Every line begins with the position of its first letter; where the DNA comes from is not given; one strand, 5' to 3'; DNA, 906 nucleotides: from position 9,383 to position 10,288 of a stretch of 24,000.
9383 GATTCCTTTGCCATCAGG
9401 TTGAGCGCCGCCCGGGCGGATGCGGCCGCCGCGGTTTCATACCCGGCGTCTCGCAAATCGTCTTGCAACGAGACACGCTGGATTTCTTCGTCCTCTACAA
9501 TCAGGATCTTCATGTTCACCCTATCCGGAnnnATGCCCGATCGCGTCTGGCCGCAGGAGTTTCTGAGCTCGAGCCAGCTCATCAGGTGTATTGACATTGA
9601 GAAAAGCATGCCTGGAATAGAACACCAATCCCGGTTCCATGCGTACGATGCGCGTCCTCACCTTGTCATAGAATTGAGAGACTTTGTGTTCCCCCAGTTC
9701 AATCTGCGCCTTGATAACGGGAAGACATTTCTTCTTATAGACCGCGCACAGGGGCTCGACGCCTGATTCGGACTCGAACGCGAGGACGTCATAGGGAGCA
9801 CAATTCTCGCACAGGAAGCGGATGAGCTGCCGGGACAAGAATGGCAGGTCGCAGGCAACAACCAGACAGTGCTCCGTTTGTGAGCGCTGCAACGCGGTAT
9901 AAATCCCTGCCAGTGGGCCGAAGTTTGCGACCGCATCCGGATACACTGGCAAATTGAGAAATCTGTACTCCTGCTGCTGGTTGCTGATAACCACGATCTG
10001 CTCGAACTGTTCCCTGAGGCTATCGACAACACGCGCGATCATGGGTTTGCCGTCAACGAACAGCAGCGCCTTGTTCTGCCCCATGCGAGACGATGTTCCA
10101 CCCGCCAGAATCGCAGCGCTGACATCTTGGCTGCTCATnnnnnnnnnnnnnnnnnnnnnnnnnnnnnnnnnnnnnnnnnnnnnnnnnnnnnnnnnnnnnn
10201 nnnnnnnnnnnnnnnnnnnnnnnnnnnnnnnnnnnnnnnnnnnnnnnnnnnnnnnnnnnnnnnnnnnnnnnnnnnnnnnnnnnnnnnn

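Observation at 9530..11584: Sensor histidine kinase fused to a complete MobA domain, next to the molybdoenzyme it probably regulates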

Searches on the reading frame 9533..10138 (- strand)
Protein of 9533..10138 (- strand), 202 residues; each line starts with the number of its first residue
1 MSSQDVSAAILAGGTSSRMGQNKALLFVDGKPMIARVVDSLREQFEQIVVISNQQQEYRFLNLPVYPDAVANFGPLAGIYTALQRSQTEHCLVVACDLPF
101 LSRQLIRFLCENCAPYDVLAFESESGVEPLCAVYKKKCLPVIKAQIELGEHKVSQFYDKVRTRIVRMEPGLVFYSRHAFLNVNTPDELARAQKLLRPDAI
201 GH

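Call 14: search_solved_structures(query=window:9533-10138:-, max_evalue=0.001, show_alignments=3)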
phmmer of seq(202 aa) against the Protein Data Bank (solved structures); distinct sequences matched with E-value up to 0.001: 9.
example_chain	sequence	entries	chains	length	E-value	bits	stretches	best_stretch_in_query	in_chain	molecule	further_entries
2e8b_A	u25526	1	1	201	3.8e-24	88.4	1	8-191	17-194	Probable molybdopterin-guanine dinucleotide biosynthesis protein A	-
1e5k_A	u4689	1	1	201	6.3e-21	77.9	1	6-193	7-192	MOLYBDOPTERIN-GUANINE DINUCLEOTIDE BIOSYNTHESIS PROTEIN A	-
1fr9_A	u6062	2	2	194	7.1e-21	77.8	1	6-193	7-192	MOLYBDOPTERIN-GUANINE DINUCLEOTIDE BIOSYNTHESIS PROTEIN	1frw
1h4d_A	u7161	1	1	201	9.2e-21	77.4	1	6-193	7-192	MOLYBDOPTERIN-GUANINE DINUCLEOTIDE BIOSYNTHESIS PROTEIN A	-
1hjj_A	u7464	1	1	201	3.2e-20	75.6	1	6-193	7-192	MOLYBDOPTERIN-GUANINE DINUCLEOTIDE BIOSYNTHESIS PROTEIN A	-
1hjl_A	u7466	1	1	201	3.2e-20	75.6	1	6-193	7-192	MOLYBDOPTERIN-GUANINE DINUCLEOTIDE BIOSYNTHESIS PROTEIN A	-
1h4e_A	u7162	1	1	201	3.2e-20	75.6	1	6-193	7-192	MOLYBDOPTERIN-GUANINE DINUCLEOTIDE BIOSYNTHESIS PROTEIN A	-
1h4c_A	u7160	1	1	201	3.9e-20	75.4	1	6-193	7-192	MOLYBDOPTERIN-GUANINE DINUCLEOTIDE BIOSYNTHESIS PROTEIN A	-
3ngw_A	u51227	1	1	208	8.3e-12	48.2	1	8-194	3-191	Molybdopterin-guanine dinucleotide biosynthesis protein A (MobA)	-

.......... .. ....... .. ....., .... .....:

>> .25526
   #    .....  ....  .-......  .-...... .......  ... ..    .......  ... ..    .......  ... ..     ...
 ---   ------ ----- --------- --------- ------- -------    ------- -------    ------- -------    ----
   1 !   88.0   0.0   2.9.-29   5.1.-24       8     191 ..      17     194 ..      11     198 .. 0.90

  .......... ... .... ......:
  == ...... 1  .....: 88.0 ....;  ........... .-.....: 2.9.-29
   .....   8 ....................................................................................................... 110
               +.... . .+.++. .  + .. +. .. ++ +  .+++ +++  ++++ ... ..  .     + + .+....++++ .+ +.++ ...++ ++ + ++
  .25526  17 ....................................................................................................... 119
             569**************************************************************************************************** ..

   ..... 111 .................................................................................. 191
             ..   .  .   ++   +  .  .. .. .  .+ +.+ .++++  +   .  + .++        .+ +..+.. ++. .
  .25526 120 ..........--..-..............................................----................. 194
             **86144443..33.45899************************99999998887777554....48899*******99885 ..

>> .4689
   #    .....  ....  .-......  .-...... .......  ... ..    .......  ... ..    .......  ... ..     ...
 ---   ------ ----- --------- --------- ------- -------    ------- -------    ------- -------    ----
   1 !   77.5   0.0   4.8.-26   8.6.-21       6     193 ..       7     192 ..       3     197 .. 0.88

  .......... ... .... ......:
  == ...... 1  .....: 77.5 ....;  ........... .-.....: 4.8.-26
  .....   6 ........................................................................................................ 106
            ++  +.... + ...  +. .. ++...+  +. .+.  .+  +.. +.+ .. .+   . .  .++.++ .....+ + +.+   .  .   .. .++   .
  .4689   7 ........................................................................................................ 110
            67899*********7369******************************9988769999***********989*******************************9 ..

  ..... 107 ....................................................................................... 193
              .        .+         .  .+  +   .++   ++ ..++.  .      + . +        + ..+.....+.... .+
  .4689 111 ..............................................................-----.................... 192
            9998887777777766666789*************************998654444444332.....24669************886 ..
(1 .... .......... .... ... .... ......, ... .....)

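Call 19: find_homologous_proteins(query=window:9533-10138:-, max_evalue=0.00001)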
Query window:9533-10138:- (202 aa): 2770 proteins with E <= 0.00001 among 3028 candidates; the best 120 are listed.
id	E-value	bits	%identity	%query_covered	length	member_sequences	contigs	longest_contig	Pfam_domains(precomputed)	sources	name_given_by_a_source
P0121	1.0e-76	275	68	88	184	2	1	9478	PF12804.14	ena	-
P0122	3.8e-75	270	64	95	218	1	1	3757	PF12804.14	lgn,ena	-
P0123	1.5e-74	268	61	95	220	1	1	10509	PF12804.14,PF02348.26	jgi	jgi:molybdopterin-guanine dinucleotide biosynthesis protein A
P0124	5.9e-73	262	62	95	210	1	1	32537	PF12804.14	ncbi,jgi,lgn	-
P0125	4.5e-72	260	61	95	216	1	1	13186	PF12804.14,PF02348.26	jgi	jgi:molybdopterin-guanine dinucleotide biosynthesis protein A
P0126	1.4e-71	258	60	95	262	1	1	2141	PF02518.32,PF12804.14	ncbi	ncbi:MAG: NTP transferase domain-containing protein, partial [bacterium]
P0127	1.4e-70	255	59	94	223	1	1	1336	PF12804.14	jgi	jgi:molybdenum cofactor guanylyltransferase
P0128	1.0e-69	252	61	89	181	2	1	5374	PF12804.14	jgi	-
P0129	1.1e-68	248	57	95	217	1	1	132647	PF12804.14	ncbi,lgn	-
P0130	3.1e-68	247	60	94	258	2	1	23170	PF12804.14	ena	-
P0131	5.9e-67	243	57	97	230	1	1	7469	PF12804.14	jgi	jgi:molybdopterin-guanine dinucleotide biosynthesis protein A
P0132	6.6e-58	213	54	93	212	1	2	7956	PF12804.14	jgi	jgi:molybdopterin-guanine dinucleotide biosynthesis protein A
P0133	7.2e-58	213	53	97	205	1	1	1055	PF12804.14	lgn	-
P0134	2.9e-57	211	51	97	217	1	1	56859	PF12804.14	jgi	-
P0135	9.5e-57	210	50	97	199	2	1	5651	PF12804.14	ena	-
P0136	1.6e-56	209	52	94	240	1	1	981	PF02518.32,PF12804.14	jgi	jgi:molybdopterin-guanine dinucleotide biosynthesis protein A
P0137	9.9e-56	206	50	97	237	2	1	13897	PF12804.14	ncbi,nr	ncbi:MAG: molybdenum cofactor guanylyltransferase [FCB group bacterium]|nr:molybdenum cofactor guany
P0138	1.3e-55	206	63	70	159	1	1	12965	PF12804.14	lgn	-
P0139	1.2e-54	203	49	94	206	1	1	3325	PF12804.14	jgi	-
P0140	2.6e-54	202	47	96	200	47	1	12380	PF12804.14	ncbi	-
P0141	4.1e-54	201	47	94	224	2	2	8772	PF12804.14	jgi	-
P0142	1.0e-53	200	52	96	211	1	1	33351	PF12804.14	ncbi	-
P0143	1.9e-52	196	50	93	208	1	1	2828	PF12804.14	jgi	-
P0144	5.4e-52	194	44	95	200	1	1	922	PF12804.14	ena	-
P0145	5.4e-52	194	44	95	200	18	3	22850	PF12804.14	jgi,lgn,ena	-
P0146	7.4e-52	194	51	93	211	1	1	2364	PF12804.14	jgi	jgi:molybdopterin-guanine dinucleotide biosynthesis protein A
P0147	1.4e-51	193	44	95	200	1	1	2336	PF12804.14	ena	-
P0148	3.2e-51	191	45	97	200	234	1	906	PF12804.14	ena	-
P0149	4.9e-51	191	50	94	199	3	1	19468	PF12804.14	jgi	jgi:molybdopterin-guanine dinucleotide biosynthesis protein A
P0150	7.8e-51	190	47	96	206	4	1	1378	PF12804.14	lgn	-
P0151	1.1e-50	190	46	96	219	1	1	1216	PF12804.14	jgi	jgi:molybdopterin-guanine dinucleotide biosynthesis protein A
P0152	2.2e-50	189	48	94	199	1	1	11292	PF12804.14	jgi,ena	-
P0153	2.3e-50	189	47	95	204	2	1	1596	PF12804.14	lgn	-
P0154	2.2e-49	186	49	92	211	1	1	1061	PF12804.14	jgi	jgi:molybdopterin-guanine dinucleotide biosynthesis protein A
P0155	3.4e-49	185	47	91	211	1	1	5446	PF12804.14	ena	-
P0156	1.5e-48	183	46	96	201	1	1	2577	PF12804.14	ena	-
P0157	3.1e-48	182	47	96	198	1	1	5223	PF12804.14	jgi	jgi:molybdopterin-guanine dinucleotide biosynthesis protein A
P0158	9.1e-45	170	46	92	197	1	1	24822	PF12804.14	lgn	-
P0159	9.7e-44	167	43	93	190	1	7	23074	PF12804.14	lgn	-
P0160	2.7e-43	166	47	86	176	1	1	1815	PF12804.14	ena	-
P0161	3.6e-43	165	44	93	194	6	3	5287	PF12804.14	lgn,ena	-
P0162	1.0e-42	164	45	94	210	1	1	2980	PF12804.14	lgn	-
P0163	3.4e-42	162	41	98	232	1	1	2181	PF12804.14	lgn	-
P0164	3.7e-42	162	42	93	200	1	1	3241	PF12804.14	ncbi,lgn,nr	ncbi:MAG: molybdenum cofactor guanylyltransferase [Calditrichaeota bacterium]|nr:MAG: molybdenum cof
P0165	4.0e-42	162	48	94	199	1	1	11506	PF12804.14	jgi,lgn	jgi:molybdopterin-guanine dinucleotide biosynthesis protein A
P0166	1.1e-41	160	39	95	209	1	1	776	PF12804.14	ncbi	-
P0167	4.4e-41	158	46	93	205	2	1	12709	PF12804.14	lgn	-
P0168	4.9e-41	158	49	70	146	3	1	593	PF12804.14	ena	-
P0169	7.8e-41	158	44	95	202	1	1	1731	PF12804.14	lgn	-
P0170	9.6e-41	157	44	97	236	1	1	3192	PF12804.14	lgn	-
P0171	1.4e-40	157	45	94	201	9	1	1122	PF12804.14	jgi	jgi:molybdopterin-guanine dinucleotide biosynthesis protein A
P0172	1.6e-40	157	43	95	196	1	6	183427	PF12804.14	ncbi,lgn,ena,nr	ncbi:MAG: molybdenum cofactor guanylyltransferase [Bacteroidetes bacterium]|nr:molybdenum cofactor g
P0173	3.1e-40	156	44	94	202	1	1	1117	PF12804.14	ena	-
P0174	9.5e-40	154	46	91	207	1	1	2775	PF12804.14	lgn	-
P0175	1.5e-39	153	45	96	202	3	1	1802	PF12804.14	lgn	-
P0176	2.6e-39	153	46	96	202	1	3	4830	PF12804.14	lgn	-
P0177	3.0e-39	152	41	96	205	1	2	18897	PF12804.14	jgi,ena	-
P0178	3.1e-39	152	43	89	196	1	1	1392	PF12804.14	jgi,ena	-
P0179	3.2e-39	152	38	99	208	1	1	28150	PF01128.26,PF12804.14,PF02348.26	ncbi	-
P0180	5.7e-39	152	45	95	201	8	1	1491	PF12804.14,PF02348.26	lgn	-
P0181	7.1e-39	151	43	92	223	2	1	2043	PF12804.14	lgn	-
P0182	8.0e-39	151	40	95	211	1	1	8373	PF12804.14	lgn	-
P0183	9.1e-39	151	44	95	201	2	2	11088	PF12804.14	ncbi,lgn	-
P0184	1.2e-38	150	39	96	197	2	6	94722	PF12804.14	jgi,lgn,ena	-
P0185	1.2e-38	150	44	93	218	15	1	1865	PF12804.14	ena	-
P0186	1.3e-38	150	41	93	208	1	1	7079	PF12804.14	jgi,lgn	jgi:molybdopterin-guanine dinucleotide biosynthesis protein A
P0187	2.3e-38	150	51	70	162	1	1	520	PF12804.14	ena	-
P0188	2.6e-38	149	39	96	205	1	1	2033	PF12804.14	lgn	-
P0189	2.6e-38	149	39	93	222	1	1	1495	PF12804.14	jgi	jgi:molybdopterin-guanine dinucleotide biosynthesis protein A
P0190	3.4e-38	149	43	89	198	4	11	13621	PF12804.14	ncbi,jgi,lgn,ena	jgi:molybdopterin-guanine dinucleotide biosynthesis protein A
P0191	4.0e-38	149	42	83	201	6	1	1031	PF12804.14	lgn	-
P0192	4.3e-38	149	42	94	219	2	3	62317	PF12804.14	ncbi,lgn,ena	-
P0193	4.4e-38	149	41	92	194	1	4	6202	PF12804.14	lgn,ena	-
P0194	5.0e-38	148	44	96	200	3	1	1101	PF12804.14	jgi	-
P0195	5.2e-38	148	39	92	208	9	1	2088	PF12804.14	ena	-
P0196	7.2e-38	148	40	91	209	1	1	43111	PF12804.14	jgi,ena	-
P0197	7.4e-38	148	41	95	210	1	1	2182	PF12804.14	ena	-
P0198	1.6e-37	147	41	89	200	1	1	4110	PF12804.14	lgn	-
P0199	2.2e-37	146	40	97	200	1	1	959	PF12804.14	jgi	jgi:molybdopterin-guanine dinucleotide biosynthesis protein A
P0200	2.4e-37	146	44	91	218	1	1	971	PF12804.14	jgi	jgi:molybdopterin-guanine dinucleotide biosynthesis protein A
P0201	3.7e-37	146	40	97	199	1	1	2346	PF12804.14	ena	-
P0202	4.1e-37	145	43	89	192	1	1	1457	PF12804.14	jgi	jgi:molybdopterin-guanine dinucleotide biosynthesis protein A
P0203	5.5e-37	145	40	96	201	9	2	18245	PF12804.14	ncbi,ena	-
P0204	5.6e-37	145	42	94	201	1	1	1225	PF12804.14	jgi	-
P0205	6.1e-37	145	43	96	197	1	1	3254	PF12804.14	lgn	-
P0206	6.8e-37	145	42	96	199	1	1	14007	PF12804.14,PF02348.26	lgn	-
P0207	7.3e-37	145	42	95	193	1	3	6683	PF12804.14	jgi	jgi:molybdopterin-guanine dinucleotide biosynthesis protein A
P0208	8.4e-37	144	41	95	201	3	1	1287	PF12804.14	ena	-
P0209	9.3e-37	144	41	89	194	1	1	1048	PF12804.14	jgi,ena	jgi:molybdopterin-guanine dinucleotide biosynthesis protein A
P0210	1.0e-36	144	46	91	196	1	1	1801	PF12804.14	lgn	-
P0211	1.0e-36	144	43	93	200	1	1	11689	PF12804.14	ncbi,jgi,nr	ncbi:MAG TPA: molybdenum cofactor guanylyltransferase [Blastocatellia bacterium]|jgi:molybdopterin-g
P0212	1.1e-36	144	39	97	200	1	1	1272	PF12804.14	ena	-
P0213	1.2e-36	144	40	94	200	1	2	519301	PF12804.14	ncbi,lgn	-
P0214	1.3e-36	144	44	94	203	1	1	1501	PF12804.14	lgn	-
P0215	1.6e-36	144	43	96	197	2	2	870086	PF12804.14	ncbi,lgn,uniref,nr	ncbi:molybdenum cofactor guanylyltransferase [Carboxydothermus ferrireducens]|uniref:Probable molybd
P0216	1.7e-36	143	44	90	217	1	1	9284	PF12804.14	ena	-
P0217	1.8e-36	143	41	95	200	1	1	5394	PF12804.14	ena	-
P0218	2.0e-36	143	43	92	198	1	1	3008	PF12804.14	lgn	-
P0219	2.2e-36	143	39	94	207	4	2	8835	PF12804.14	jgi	jgi:molybdopterin-guanine dinucleotide biosynthesis protein A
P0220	2.5e-36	143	39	95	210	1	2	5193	PF12804.14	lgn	-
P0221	3.0e-36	143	40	96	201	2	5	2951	PF12804.14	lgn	-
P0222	3.1e-36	143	40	95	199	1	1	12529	PF12804.14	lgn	-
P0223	3.8e-36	142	41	99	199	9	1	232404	PF12804.14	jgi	jgi:molybdopterin-guanine dinucleotide biosynthesis protein A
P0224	4.4e-36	142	45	92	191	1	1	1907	PF12804.14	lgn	-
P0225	4.8e-36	142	40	97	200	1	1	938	PF12804.14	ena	-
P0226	4.8e-36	142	38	96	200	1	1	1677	PF12804.14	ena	-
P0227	4.8e-36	142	38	96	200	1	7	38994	PF12804.14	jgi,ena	jgi:molybdopterin-guanine dinucleotide biosynthesis protein A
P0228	4.9e-36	142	40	93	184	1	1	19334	PF12804.14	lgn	-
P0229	5.6e-36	142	38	95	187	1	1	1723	PF12804.14,PF02348.26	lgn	-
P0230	5.7e-36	142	38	94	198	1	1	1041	PF12804.14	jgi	jgi:molybdenum cofactor guanylyltransferase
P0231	6.5e-36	142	45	94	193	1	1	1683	PF12804.14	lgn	-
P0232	7.1e-36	141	39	97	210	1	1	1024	PF12804.14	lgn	-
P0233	7.5e-36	141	40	97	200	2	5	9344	PF12804.14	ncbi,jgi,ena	jgi:molybdopterin-guanine dinucleotide biosynthesis protein A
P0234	7.7e-36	141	42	91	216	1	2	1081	PF12804.14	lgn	-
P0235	8.2e-36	141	44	95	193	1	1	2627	PF12804.14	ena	-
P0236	8.2e-36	141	45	93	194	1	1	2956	PF12804.14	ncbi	-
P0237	8.4e-36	141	41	91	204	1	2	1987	PF12804.14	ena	-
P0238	9.4e-36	141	42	93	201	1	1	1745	PF12804.14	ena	-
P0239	9.4e-36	141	41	95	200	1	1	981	PF12804.14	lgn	-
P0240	1.0e-35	141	41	96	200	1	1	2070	PF12804.14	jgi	jgi:molybdopterin-guanine dinucleotide biosynthesis protein A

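Call 20: find_encoding_contigs(protein=P0124, flank=10000, max_places=1)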
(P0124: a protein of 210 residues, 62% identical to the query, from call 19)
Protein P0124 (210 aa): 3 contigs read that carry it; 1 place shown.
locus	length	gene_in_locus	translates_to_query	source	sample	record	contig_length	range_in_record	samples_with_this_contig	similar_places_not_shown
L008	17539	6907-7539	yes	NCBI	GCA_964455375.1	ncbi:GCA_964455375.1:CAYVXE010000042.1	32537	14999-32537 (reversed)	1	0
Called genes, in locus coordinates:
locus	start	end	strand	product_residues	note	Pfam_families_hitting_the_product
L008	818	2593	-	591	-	PF00672:HAMP, PF00512:HisKA, PF02518:HATPase_c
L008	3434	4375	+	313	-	PF01734:Patatin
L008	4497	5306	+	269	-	PF01925:TauE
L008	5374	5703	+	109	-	PF07843:DUF1634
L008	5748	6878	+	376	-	PF01988:VIT1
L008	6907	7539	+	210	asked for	PF12804:NTP_transf_3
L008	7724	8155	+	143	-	PF03965:Penicillinase_R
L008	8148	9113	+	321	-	PF05569:Peptidase_M56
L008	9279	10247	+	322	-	PF08534:Redoxin, PF00578:AhpC-TSA, PF13098:Thioredoxin_2 (weak), PF13905:Thioredoxin_8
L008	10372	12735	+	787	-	PF02743:dCache_1, PF21623:HK_sensor_dom_bact, PF00672:HAMP, PF00512:HisKA (weak), PF02518:HATPase_c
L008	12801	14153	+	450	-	PF00072:Response_reg, PF01078:Mg_chelatase (faint), PF00158:Sigma54_activat, PF14532:Sigma54_activ_2, PF07724:AAA_2 (weak), PF07728:AAA_5 (weak), PF25601:AAA_lid_14, PF02954:HTH_8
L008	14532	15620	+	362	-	PF16930:Porin_5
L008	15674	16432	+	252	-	PF13715:CarbopepD_reg_2 (faint), PF14686:fn3_3 (weak), PF13620:CarboxypepD_reg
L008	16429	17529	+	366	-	PF03150:CCP_MauG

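Call 21: find_encoding_contigs(protein=P0129, flank=10000, max_places=1)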
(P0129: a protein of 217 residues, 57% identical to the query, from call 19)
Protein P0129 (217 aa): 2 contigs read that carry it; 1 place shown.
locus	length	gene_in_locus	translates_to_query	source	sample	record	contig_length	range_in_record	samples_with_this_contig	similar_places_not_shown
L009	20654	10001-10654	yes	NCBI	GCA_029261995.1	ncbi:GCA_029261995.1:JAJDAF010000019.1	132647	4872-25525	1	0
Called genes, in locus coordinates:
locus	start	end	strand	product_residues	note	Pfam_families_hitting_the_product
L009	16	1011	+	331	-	PF04307:YdjM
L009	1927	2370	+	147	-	PF08327:AHSA1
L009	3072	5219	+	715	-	PF00141:peroxidase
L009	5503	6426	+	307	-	PF07676:PD40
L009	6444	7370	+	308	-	PF26549:Tricorn_N (faint), PF07676:PD40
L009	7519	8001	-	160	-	-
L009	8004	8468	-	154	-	PF01042:Ribonuc_L-PSP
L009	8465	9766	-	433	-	PF00155:Aminotran_1_2, PF00266:Aminotran_5, PF01053:Cys_Met_Meta_PP, PF01041:DegT_DnrJ_EryC1, PF01212:Beta_elim_lyase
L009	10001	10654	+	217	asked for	PF12804:NTP_transf_3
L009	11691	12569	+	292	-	PF09699:Paired_CXXCH_1 (faint), PF14522:Cytochrome_C7 (faint), PF14537:Cytochrom_c3_2 (faint)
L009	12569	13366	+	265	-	PF13187:Fer4_9 (faint), PF13183:Fer4_8 (weak), PF12838:Fer4_7, PF13237:Fer4_10 (weak), PF13247:Fer4_11, PF00037:Fer4 (weak), PF12797:Fer4_2 (weak), PF13237:Fer4_10 (weak), +4 more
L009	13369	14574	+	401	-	PF03916:NrfD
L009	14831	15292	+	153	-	PF25471:TM_PetC (weak), PF00355:Rieske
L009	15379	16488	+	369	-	PF00033:Cytochrome_B, PF13631:Cytochrom_B_N_2, PF00032:Cytochrom_B_C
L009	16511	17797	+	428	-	PF22113:Mtrc-MtrF_II-IV_dom (faint), PF02085:Cytochrom_CIII (faint), PF14522:Cytochrome_C7 (faint), PF14537:Cytochrom_c3_2 (faint), PF22678:Cytochrom_c_NrfB-like (faint), PF09699:Paired_CXXCH_1 (faint)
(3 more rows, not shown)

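Call 22: find_encoding_contigs(protein=P0123, flank=10000, max_places=1)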
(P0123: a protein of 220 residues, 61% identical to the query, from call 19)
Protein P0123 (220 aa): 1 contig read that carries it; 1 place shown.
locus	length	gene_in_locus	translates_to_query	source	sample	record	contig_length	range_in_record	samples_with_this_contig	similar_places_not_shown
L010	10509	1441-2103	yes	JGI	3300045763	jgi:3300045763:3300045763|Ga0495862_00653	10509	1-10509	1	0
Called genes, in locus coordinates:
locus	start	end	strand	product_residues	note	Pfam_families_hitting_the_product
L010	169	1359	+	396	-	PF02085:Cytochrom_CIII (faint), PF22113:Mtrc-MtrF_II-IV_dom (faint), PF14537:Cytochrom_c3_2 (faint), PF14522:Cytochrome_C7 (weak)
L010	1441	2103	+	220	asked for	PF02348:CTP_transf_3 (faint), PF12804:NTP_transf_3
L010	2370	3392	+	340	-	-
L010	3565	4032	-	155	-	-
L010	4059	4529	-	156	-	PF00959:Phage_lysozyme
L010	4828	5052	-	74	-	-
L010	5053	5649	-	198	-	PF07638:Sigma70_ECF (weak), PF04542:Sigma70_r2, PF08281:Sigma70_r4_2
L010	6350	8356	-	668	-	PF06480:FtsH_ext (weak), PF00004:AAA, PF07728:AAA_5 (weak), PF17862:AAA_lid_3, PF01434:Peptidase_M41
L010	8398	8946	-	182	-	PF00156:Pribosyltran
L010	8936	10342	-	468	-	PF01171:ATP_bind_3, PF01507:PAPS_reduct (faint), PF11734:TilS_C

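Call 36: find_encoding_contigs(protein=P0121, flank=6000, max_places=1)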
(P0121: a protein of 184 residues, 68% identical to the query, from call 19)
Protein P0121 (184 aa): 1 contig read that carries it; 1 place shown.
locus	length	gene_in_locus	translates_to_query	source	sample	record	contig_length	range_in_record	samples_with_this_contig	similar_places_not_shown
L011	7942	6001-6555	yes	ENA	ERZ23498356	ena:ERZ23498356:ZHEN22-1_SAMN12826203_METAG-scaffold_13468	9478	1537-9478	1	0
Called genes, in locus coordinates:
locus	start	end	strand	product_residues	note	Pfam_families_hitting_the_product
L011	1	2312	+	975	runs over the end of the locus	PF13485:Peptidase_MA_2, PF19527:DUF6055 (weak), PF00930:DPPIV_N (faint), PF25174:Beta-prop_THOC3 (faint), PF07676:PD40 (faint), PF26550:Tricorn_2nd, PF26549:Tricorn_N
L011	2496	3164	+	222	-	PF01464:SLT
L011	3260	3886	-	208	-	PF03070:TENA_THI-4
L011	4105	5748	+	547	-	PF02776:TPP_enzyme_N, PF00205:TPP_enzyme_M, PF02775:TPP_enzyme_C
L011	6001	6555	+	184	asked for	PF12804:NTP_transf_3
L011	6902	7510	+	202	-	PF02457:DAC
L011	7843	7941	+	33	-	?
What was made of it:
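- Tried and rejected: The close stand-alone mobA genes lie in unrelated contexts (calls 20-22, 36).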
